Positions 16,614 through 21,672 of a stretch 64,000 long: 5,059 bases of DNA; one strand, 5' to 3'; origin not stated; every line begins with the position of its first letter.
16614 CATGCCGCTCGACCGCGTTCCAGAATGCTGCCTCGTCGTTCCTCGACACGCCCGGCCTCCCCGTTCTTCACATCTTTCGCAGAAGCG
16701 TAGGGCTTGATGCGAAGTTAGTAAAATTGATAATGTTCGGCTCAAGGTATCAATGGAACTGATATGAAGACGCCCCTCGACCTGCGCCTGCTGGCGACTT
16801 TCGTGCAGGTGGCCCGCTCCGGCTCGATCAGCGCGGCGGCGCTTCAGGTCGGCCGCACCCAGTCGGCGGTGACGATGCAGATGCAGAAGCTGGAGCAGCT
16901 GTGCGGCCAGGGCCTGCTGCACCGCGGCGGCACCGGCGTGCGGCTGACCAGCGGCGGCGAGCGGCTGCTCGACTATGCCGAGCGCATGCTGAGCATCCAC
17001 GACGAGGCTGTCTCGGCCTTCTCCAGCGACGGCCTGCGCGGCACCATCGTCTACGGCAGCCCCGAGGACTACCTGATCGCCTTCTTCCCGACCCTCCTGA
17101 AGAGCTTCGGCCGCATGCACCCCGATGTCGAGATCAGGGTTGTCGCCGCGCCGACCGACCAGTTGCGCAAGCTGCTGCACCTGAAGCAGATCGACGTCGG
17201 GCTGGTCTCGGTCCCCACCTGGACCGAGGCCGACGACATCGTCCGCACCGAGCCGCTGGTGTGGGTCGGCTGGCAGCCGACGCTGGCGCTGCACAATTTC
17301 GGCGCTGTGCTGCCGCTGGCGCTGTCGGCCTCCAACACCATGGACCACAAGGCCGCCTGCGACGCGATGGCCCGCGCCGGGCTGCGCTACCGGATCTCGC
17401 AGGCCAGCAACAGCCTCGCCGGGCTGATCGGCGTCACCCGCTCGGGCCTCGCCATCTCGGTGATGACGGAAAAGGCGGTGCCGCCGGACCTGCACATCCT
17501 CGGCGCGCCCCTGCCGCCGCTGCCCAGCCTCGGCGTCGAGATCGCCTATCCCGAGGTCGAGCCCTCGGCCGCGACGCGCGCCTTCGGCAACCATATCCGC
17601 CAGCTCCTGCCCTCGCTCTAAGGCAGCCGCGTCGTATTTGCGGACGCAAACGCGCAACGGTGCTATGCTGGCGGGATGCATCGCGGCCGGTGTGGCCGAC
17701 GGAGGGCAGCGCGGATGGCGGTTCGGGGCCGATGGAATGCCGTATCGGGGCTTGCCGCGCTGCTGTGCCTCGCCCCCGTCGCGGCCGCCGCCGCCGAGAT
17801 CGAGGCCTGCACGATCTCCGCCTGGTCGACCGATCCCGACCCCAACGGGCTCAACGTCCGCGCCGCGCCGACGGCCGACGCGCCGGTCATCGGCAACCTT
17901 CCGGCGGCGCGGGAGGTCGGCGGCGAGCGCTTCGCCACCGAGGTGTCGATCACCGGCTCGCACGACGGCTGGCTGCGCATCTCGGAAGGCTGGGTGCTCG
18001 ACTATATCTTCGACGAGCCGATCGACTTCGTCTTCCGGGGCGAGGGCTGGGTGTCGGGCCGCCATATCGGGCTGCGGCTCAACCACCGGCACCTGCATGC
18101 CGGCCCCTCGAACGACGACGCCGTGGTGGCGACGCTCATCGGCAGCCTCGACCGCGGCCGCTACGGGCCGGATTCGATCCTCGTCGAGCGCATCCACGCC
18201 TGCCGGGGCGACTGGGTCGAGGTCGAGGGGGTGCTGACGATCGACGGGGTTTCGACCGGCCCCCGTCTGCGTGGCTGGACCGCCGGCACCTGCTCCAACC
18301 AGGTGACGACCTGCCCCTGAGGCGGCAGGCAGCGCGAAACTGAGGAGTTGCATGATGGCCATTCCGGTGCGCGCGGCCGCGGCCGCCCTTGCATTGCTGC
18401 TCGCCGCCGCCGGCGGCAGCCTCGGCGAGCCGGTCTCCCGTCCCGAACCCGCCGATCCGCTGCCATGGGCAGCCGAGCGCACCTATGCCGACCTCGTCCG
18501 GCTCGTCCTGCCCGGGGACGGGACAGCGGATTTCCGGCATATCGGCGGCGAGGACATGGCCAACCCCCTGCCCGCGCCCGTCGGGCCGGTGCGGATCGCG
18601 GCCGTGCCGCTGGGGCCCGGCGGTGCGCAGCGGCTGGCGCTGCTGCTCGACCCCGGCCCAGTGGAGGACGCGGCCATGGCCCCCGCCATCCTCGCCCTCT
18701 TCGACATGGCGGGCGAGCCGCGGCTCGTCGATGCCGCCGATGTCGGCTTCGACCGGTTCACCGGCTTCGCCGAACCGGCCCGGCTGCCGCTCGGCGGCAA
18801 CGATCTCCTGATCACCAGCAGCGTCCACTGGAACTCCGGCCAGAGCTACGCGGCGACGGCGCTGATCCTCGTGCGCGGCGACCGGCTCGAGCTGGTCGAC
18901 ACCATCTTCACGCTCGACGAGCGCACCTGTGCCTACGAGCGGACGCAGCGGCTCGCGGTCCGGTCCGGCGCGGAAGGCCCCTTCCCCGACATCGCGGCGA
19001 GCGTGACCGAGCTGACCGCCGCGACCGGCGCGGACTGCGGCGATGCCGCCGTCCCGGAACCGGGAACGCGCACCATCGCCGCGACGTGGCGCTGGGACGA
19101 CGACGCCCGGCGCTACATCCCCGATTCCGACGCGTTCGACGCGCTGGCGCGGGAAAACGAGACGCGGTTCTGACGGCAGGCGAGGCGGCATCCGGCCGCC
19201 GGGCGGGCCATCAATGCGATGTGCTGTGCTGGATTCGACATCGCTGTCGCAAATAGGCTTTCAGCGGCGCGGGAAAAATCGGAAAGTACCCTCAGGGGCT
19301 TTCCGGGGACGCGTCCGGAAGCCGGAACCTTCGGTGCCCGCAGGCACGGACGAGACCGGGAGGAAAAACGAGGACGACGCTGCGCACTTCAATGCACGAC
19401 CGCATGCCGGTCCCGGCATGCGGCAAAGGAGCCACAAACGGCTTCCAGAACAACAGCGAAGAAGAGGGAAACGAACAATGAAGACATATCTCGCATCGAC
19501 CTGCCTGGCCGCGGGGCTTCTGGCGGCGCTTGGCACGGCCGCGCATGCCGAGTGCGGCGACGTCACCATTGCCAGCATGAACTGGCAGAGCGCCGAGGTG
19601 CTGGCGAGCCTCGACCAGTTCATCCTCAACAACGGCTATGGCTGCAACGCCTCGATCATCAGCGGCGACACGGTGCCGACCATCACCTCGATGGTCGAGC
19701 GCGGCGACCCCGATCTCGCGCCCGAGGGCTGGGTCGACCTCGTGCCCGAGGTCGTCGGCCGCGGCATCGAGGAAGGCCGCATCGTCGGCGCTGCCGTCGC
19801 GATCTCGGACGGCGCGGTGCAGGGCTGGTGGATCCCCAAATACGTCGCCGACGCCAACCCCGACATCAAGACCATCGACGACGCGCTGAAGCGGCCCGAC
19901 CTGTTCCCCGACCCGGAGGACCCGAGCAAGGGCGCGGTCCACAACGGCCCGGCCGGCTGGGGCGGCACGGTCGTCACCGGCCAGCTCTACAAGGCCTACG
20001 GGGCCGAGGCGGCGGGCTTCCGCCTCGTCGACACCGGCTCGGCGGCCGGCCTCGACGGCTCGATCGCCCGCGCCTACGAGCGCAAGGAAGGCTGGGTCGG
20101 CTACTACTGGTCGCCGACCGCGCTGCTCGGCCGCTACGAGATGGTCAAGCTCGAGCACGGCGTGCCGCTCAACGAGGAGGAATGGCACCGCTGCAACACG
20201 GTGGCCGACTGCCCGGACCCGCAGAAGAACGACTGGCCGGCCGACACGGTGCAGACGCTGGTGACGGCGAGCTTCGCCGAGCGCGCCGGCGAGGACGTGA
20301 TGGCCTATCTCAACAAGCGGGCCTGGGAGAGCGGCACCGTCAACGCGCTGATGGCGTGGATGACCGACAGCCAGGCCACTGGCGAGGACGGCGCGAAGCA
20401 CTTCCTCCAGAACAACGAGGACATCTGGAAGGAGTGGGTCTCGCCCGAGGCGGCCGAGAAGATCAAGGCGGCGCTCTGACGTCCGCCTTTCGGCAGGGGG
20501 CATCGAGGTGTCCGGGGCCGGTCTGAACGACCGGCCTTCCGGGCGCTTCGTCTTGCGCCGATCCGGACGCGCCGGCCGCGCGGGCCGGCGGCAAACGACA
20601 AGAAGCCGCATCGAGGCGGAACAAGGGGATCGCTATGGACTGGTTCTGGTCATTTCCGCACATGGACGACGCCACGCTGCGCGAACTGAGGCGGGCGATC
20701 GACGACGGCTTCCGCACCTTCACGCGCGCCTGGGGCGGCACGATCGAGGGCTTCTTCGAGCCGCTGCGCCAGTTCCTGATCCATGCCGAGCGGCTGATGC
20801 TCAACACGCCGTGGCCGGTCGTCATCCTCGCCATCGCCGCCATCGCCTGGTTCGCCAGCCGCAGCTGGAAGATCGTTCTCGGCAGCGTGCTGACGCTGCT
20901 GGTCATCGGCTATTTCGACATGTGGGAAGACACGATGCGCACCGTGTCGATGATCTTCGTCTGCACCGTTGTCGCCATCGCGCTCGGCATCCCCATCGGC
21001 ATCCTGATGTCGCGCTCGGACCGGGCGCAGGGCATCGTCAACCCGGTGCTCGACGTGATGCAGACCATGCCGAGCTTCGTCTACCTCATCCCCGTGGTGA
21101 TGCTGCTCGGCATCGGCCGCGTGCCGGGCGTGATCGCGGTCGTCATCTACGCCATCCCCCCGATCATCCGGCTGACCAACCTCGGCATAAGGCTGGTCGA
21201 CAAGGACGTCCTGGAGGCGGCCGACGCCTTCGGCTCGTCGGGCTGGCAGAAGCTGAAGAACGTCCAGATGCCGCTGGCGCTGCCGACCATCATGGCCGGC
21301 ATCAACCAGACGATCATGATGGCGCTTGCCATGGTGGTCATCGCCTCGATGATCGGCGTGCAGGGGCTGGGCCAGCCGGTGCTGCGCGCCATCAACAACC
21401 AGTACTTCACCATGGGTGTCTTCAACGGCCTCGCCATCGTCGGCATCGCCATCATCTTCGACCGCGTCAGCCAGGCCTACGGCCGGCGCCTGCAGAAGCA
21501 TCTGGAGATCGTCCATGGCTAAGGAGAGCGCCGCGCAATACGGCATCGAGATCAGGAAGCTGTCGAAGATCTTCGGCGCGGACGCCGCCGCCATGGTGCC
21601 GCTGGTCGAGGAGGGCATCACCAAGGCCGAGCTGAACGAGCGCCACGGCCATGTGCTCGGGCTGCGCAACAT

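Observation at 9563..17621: Candidate quaternary-carbon catabolic operon: dgdA plus HcmA-clade B12 mutase with a variant active site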

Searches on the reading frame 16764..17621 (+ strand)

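Call 4: search_protein_families(library=pfam, proteins=[window:16764-17621:+])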
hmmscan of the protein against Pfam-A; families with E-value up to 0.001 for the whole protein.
window:16764-17621:+ (285 aa): 2 families
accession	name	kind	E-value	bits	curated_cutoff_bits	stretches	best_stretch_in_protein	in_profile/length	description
PF00126.33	HTH_1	-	7.1e-18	64.8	26.6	1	7-66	1-60/60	Bacterial regulatory helix-turn-helix protein, lysR family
PF03466.25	LysR_substrate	-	7.8e-18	65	28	1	89-281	2-207/209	LysR substrate binding domain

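Call 5: search_protein_families(library=ncbifam, proteins=[window:16764-17621:+])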
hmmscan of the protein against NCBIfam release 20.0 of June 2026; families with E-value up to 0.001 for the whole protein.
window:16764-17621:+ (285 aa): 53 families (the best 25 are shown)
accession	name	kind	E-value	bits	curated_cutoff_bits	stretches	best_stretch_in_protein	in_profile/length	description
NF011673.1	PRK15092.1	equivalog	1.2e-34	119.8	530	1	5-255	11-261/293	transcriptional regulator LrhA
NF040786.1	LysR_Sec_metab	equivalog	7.5e-24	84.3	250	1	5-149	1-147/298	selenium metabolism-associated LysR family transcriptional regulator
NF047711.1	PutUtilRegPtrR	equivalog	1.8e-23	83.1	400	1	6-155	2-151/283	putrescine utilization regulator PtrR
TIGR02424.1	TF_pcaQ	equivalog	3.1e-20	72.3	303.8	1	5-145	3-145/300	pca operon transcription factor PcaQ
NF053705.1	TransRegGltCGpos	equivalog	3.7e-19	69.1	350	1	6-152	2-151/300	glutamate biosynthesis transcriptional regulator GltC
TIGR03418.1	chol_sulf_TF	equivalog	8e-19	67.7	324.8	1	5-131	1-127/291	choline sulfate utilization transcriptional regulator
TIGR03339.1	phn_lysR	subfamily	2.4e-18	66.4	341.1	1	10-150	2-141/279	aminoethylphosphonate catabolism associated LysR family transcriptional regulator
NF047354.1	trans_reg_GltC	equivalog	7.3e-18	65.1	300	1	6-165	2-162/290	glutamate biosynthesis transcriptional regulator GltC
NF045775.1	acetoin_reg_AlsR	exception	2.5e-16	60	430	1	6-154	2-152/290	acetoin biosynthesis transcriptional regulator AlsR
NF041036.1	decaheme_TF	subfamily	4.8e-16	59.1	210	1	6-148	2-145/301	multiheme cytochrome-associated LysR family transcriptional regulator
NF045990.1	TransRegCbbRRhodb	equivalog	2.9e-15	56.1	450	1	5-147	6-151/304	LysR family regulator CbbR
NF008722.0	PRK11716.1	equivalog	1.1e-14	54.1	246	1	5-152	1-150/293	HTH-type transcriptional activator IlvY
NF047520.1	trans_act_CidR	equivalog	1.1e-13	51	415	1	5-155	1-153/292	cidABC operon transcriptional activator CidR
NF008416.0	PRK11242.1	equivalog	2.2e-13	50.2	277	1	7-152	3-150/300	transcriptional regulator CynR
NF002946.0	PRK03601.1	equivalog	2.9e-13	49.9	240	1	6-146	2-142/275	HTH-type transcriptional regulator HdfR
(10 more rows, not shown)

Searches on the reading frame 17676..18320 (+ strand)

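Call 9: search_protein_families(library=pfam, proteins=[window:17676-18320:+])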
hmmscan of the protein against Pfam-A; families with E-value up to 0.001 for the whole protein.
window:17676-18320:+ (214 aa): 1 family
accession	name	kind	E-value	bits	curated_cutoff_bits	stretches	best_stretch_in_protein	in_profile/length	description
PF08239.17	SH3_3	-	5.6e-07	30.1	27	1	58-129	2-51/54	Bacterial SH3 domain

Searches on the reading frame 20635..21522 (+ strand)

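Call 9: search_protein_families(library=pfam, proteins=[window:20635-21522:+])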
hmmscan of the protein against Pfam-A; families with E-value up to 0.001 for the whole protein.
window:20635-21522:+ (295 aa): 1 family
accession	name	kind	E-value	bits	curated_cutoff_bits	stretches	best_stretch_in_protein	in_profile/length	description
PF00528.27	BPD_transp_1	-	1.7e-27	96.7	26.4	1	118-287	1-183/184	Binding-protein-dependent transport system inner membrane component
